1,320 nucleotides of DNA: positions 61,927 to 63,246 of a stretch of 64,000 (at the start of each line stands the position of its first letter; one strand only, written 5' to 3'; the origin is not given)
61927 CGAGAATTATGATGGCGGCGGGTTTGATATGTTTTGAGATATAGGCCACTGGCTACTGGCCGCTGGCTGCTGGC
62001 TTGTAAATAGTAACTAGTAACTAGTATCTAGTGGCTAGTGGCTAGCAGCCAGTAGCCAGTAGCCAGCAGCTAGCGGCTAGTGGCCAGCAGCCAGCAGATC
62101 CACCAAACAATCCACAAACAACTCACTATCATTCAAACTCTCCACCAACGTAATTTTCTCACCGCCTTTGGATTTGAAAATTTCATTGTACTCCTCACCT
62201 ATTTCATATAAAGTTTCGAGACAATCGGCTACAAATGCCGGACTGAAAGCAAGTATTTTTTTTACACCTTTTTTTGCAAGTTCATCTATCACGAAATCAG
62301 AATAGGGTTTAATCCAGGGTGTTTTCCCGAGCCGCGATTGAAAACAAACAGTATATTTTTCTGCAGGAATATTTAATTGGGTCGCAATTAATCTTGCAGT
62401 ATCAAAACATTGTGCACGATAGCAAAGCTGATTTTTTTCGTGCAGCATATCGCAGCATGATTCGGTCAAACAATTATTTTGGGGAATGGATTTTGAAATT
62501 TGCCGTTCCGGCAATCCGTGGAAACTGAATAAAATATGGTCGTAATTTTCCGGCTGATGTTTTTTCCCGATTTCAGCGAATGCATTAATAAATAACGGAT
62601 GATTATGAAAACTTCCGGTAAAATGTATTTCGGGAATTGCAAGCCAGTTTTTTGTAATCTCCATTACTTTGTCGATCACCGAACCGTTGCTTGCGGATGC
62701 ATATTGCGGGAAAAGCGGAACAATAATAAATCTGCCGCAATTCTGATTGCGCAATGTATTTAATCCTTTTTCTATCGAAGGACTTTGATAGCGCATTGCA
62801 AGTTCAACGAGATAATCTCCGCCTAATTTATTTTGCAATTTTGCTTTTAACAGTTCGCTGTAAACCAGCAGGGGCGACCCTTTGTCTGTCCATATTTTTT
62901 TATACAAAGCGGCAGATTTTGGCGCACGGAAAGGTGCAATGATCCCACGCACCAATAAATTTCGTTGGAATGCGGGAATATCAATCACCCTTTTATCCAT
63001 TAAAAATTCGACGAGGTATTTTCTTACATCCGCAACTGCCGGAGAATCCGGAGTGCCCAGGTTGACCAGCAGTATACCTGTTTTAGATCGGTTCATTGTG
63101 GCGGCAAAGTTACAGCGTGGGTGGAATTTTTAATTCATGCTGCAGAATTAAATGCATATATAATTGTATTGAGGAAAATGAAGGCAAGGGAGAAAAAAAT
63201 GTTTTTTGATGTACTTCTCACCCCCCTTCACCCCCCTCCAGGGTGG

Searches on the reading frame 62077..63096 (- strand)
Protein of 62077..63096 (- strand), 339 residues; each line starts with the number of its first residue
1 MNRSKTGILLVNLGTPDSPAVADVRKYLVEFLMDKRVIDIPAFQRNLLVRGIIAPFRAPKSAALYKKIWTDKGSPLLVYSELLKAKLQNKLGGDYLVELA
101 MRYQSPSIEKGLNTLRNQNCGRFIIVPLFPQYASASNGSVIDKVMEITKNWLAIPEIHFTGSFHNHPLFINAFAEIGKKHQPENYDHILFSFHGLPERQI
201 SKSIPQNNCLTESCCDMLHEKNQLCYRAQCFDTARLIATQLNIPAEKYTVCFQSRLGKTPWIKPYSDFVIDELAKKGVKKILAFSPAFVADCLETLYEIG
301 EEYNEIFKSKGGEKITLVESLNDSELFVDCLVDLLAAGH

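Call 107: search_protein_families(library=pfam, proteins=[window:62077-63096:-], max_evalue=0.00001)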
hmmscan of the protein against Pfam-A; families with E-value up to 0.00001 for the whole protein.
window:62077-63096:- (339 aa): 2 families
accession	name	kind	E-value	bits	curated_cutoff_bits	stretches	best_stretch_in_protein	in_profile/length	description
PF00762.24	Ferrochelatase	-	2.9e-102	342.4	27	1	5-335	1-313/317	Ferrochelatase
PF01903.22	CbiX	-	1.1e-06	29.3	22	0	94-173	25-104/106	CbiX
